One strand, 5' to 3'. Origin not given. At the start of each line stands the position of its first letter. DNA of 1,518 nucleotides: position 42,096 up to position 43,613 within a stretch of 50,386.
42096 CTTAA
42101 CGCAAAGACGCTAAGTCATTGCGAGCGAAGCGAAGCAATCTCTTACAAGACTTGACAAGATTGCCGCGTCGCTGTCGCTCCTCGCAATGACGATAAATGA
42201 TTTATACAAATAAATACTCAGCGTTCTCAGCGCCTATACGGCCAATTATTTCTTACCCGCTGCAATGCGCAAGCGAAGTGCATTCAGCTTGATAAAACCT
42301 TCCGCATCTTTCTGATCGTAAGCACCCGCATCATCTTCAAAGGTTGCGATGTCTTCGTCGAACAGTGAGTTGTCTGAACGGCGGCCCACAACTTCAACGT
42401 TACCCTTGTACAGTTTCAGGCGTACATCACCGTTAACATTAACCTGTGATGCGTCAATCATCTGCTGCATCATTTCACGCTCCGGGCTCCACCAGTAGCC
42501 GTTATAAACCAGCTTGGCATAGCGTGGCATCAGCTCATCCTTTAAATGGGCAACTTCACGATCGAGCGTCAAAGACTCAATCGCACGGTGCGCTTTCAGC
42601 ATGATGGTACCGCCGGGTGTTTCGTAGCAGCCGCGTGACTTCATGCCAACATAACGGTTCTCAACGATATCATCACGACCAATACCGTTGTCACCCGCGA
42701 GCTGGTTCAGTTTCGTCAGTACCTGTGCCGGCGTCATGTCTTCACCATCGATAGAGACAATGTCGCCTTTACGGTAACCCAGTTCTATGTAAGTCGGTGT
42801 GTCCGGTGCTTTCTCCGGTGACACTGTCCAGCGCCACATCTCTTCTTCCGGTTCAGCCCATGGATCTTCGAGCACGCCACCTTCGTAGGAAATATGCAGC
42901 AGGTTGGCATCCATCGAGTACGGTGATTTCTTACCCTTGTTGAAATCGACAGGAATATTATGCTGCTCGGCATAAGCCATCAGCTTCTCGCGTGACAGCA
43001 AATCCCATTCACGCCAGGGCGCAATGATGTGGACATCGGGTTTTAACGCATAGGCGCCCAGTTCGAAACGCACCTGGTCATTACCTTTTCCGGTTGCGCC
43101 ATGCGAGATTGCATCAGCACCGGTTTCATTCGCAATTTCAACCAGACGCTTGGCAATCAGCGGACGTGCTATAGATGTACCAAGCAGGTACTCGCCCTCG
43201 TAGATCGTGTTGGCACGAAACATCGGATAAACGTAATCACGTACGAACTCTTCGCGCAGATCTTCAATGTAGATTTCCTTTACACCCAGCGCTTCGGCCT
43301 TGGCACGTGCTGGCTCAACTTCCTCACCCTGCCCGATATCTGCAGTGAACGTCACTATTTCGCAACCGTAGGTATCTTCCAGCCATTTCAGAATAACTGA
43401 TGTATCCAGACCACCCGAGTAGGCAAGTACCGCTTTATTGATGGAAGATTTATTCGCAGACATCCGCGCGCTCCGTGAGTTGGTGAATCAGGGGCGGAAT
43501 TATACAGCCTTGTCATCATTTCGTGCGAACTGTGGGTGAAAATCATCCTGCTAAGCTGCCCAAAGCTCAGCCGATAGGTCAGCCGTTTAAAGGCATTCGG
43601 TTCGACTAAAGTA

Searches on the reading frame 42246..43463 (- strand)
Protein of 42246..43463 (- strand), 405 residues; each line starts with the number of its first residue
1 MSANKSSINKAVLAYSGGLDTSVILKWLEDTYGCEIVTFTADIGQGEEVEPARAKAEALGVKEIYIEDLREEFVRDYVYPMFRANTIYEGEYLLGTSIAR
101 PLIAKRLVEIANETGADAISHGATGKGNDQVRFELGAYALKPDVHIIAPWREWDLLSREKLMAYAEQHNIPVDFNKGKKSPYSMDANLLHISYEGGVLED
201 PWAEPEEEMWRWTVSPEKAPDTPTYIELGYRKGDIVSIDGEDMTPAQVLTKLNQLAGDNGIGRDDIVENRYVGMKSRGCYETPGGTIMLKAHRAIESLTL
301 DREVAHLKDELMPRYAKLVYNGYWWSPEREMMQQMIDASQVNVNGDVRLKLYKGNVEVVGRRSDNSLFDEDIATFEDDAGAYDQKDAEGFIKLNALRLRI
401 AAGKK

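Call 3: search_protein_families(library=pfam, proteins=[window:42246-43463:-], max_evalue=0.1)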
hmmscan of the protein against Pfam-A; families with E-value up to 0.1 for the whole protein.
window:42246-43463:- (405 aa): 5 families
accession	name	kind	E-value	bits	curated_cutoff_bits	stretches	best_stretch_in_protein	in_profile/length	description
PF20979.2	Arginosuc_syn_C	-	1.4e-83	280.2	27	1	182-400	1-218/219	Arginosuccinate synthase C-terminal domain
PF00764.25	Arginosuc_synth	-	3e-66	222.9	27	1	10-171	1-162/162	Arginosuccinate synthase N-terminal HUP domain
PF24167.1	DUF7411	-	0.00012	22.2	28.7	1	10-79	2-68/194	Family of unknown function (DUF7411)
PF06508.19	QueC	-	0.0021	18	22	1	10-65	1-57/210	Queuosine biosynthesis protein QueC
PF00733.27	Asn_synthase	-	0.0059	16.7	21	1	16-75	25-86/354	Asparagine synthase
